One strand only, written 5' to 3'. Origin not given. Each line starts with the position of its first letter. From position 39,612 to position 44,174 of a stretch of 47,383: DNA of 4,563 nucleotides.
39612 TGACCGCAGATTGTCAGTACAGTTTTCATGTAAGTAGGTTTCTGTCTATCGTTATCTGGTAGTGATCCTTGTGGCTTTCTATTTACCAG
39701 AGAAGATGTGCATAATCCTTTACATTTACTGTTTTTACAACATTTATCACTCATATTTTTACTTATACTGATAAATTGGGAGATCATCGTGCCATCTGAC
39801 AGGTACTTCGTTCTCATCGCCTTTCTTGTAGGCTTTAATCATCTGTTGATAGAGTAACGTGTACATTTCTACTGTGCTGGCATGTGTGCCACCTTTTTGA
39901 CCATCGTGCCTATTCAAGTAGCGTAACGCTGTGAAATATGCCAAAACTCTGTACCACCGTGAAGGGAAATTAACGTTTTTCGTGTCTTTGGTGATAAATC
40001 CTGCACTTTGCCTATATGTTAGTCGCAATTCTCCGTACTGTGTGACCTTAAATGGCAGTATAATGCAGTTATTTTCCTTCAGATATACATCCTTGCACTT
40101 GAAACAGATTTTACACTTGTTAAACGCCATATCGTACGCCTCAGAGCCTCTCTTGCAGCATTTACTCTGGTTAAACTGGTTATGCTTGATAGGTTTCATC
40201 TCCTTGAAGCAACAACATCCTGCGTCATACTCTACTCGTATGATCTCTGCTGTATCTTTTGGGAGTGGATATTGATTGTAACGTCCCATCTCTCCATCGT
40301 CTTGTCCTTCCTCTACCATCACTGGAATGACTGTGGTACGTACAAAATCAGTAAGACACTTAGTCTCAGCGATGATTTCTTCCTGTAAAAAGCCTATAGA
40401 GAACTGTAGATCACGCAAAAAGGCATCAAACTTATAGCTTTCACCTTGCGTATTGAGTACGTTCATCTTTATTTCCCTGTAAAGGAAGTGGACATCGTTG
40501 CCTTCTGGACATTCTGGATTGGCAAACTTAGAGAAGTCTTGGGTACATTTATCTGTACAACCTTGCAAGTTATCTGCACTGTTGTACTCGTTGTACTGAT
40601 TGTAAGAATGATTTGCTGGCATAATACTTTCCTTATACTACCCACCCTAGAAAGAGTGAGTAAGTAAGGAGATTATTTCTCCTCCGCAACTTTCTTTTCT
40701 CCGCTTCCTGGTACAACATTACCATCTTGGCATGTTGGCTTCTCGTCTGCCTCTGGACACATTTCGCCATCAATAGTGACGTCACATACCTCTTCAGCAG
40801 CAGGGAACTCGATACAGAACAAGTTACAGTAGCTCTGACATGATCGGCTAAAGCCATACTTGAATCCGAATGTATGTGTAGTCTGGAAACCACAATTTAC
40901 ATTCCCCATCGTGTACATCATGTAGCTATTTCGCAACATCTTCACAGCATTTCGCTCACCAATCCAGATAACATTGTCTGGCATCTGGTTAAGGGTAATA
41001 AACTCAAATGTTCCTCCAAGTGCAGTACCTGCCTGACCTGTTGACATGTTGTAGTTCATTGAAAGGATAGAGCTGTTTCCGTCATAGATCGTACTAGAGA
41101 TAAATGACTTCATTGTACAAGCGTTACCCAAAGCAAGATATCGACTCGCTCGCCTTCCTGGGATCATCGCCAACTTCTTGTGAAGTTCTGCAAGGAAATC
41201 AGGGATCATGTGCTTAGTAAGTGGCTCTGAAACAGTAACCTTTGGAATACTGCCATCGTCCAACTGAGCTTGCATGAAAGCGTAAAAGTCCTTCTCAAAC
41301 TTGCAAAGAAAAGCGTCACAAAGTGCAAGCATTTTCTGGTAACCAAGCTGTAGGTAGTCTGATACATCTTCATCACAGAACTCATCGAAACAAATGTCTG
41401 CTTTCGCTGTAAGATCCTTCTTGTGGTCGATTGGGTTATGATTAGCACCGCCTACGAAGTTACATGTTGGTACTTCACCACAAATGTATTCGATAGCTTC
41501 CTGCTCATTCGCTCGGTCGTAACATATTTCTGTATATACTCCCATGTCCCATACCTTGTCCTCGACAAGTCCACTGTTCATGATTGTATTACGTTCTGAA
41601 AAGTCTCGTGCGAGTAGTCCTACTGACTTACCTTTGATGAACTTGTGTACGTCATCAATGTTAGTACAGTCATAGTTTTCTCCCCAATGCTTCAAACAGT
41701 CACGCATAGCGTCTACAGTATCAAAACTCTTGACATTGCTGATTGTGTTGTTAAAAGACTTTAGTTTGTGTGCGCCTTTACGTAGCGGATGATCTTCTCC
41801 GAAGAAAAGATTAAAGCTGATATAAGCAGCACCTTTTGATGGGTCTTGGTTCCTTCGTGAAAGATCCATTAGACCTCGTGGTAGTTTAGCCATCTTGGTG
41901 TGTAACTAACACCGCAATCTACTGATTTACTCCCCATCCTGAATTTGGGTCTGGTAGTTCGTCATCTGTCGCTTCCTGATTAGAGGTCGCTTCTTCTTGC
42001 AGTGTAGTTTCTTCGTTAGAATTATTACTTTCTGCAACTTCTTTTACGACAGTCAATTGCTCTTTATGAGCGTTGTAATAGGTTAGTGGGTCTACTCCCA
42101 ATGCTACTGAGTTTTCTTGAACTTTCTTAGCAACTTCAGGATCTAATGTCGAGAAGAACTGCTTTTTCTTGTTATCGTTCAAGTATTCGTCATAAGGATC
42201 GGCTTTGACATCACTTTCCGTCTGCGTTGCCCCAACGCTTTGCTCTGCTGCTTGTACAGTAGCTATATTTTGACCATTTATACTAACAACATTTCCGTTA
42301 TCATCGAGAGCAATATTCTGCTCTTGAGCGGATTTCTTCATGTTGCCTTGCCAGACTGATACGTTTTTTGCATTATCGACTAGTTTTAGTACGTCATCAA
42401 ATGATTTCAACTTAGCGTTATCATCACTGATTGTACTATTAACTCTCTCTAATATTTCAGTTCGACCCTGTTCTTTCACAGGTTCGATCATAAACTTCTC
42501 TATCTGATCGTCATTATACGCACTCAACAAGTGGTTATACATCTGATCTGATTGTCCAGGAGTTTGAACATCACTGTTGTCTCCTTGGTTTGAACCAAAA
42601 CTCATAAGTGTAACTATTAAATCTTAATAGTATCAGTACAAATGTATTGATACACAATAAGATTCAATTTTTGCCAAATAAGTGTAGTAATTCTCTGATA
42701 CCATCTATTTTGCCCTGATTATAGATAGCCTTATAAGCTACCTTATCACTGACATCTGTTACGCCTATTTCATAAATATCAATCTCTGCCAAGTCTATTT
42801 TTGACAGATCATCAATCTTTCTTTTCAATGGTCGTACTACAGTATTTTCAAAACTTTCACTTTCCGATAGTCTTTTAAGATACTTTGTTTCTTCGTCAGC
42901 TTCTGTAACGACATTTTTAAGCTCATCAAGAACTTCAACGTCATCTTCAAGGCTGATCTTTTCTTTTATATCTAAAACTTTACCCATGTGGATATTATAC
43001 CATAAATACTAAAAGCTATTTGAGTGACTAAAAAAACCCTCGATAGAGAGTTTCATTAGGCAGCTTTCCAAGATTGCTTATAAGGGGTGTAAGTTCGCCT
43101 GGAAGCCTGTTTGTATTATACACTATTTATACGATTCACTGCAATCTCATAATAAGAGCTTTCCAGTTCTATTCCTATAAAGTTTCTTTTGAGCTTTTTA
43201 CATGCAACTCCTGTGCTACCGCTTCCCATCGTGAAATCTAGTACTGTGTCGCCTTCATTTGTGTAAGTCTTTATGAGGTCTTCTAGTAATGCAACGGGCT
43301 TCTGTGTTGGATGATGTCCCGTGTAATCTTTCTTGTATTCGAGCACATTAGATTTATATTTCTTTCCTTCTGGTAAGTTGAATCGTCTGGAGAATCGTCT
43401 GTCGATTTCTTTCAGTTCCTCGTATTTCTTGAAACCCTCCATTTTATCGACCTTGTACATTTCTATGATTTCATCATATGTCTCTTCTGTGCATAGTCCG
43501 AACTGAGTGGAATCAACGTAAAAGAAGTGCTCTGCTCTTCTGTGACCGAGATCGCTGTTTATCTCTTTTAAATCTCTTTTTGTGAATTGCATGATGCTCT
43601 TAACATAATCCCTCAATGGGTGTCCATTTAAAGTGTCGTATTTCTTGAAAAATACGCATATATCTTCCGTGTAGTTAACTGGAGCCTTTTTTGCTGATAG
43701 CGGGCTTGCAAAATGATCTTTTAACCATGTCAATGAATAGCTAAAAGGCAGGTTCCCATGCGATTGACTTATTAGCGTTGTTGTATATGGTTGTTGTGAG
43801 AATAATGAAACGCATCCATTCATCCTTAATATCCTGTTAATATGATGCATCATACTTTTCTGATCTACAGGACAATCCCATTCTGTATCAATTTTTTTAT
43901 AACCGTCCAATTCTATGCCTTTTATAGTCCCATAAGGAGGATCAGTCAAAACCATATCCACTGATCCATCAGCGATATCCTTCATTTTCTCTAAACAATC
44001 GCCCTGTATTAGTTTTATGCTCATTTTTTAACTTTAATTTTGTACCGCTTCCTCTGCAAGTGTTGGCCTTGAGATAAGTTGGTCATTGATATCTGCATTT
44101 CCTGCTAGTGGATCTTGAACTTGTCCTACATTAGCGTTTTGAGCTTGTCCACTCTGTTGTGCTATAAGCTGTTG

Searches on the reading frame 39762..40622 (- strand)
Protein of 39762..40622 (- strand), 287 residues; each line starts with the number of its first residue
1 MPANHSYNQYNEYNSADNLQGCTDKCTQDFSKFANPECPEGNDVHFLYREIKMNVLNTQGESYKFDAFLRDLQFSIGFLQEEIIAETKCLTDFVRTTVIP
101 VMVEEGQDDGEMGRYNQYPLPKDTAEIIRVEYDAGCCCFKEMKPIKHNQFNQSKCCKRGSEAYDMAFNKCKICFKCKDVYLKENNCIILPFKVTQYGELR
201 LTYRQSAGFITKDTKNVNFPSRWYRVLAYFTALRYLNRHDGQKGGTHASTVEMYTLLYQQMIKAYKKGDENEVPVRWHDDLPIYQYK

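Call 13: search_protein_families(library=phrogs, proteins=[window:39762-40622:-], max_evalue=0.001)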
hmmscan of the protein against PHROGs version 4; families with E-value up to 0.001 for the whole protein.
window:39762-40622:- (287 aa): 1 family
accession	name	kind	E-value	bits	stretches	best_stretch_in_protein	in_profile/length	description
phrog_2125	-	head and packaging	2.1e-05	25.3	1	169-271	121-217/234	virion structural protein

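Call 34: search_protein_families(library=pfam, proteins=[window:39762-40622:-], max_evalue=0.01)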
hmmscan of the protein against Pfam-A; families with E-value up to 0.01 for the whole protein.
window:39762-40622:- (287 aa): 0 families

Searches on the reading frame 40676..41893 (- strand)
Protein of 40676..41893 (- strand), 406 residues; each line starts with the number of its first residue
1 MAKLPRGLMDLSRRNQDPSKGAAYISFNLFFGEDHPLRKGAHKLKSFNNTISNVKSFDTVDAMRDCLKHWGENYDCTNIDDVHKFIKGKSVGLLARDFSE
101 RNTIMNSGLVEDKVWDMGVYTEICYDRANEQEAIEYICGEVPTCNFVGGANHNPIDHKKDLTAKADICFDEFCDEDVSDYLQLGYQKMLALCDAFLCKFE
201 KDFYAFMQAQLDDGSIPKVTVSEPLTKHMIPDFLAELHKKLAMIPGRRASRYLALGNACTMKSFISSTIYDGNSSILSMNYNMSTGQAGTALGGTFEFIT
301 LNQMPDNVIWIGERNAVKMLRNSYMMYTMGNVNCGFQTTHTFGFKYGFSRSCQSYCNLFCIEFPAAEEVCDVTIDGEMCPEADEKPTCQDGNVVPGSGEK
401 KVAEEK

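Call 13: search_protein_families(library=phrogs, proteins=[window:40676-41893:-], max_evalue=0.001)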
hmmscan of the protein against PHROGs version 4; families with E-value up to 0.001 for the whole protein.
window:40676-41893:- (406 aa): 0 families

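Call 34: search_protein_families(library=pfam, proteins=[window:40676-41893:-], max_evalue=0.01)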
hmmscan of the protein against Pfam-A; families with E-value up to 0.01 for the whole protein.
window:40676-41893:- (406 aa): 0 families

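Call 72: find_related_loci(query=window:40676-41893:-, collection=viral_contigs, flank=10000)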
Query window:40676-41893:- (406 aa) in viral_contigs; peptide patterns used: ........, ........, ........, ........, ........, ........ (x = any residue, [..] = any of these).
3 stretches matched a pattern, but none encodes a relative of the query by tblastn (E <= 1e-3).

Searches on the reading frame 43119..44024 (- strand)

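Call 13: search_protein_families(library=phrogs, proteins=[window:43119-44024:-], max_evalue=0.001)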
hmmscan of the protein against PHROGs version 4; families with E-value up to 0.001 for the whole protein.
window:43119-44024:- (302 aa): 15 families
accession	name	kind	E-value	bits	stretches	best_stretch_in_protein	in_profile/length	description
phrog_67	-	other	7e-69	234.6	1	1-301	122-345/743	DNA methyltransferase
phrog_18293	-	other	3.2e-35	121.7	1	216-300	23-108/119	methyltransferase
phrog_3008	-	other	2.9e-28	99.8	1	225-300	137-212/244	DNA methyltransferase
phrog_12862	-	unknown function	3.5e-28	99.4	1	1-153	1-133/149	-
phrog_498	-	other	1.2e-26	94.4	1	5-300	203-421/633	DNA methyltransferase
phrog_6952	-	other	1.1e-18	68.7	1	199-300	74-176/181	DNA methyltransferase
phrog_8769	-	other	4.1e-17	62.8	1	257-300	11-54/71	methyltransferase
phrog_23148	-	unknown function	5.3e-15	56.8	1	231-301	78-148/165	-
phrog_6025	-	other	1.4e-13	51.9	1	2-89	11-98/192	DNA methyltransferase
phrog_23085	-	unknown function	3.9e-12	47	1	230-298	37-104/138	-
phrog_16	-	DNA, RNA and nucleotide metabolism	1.1e-07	31.5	1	162-297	771-907/986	DNA helicase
phrog_12517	-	unknown function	3.6e-07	30.6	0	245-297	93-145/316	-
phrog_18146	-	other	5.4e-06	26.6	0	244-288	55-100/452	DNA methyltransferase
phrog_11619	-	other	9.2e-05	23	1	9-75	74-137/186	DNA methyltransferase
phrog_3820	-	other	0.00057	20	0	4-37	114-144/255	DNA methyltransferase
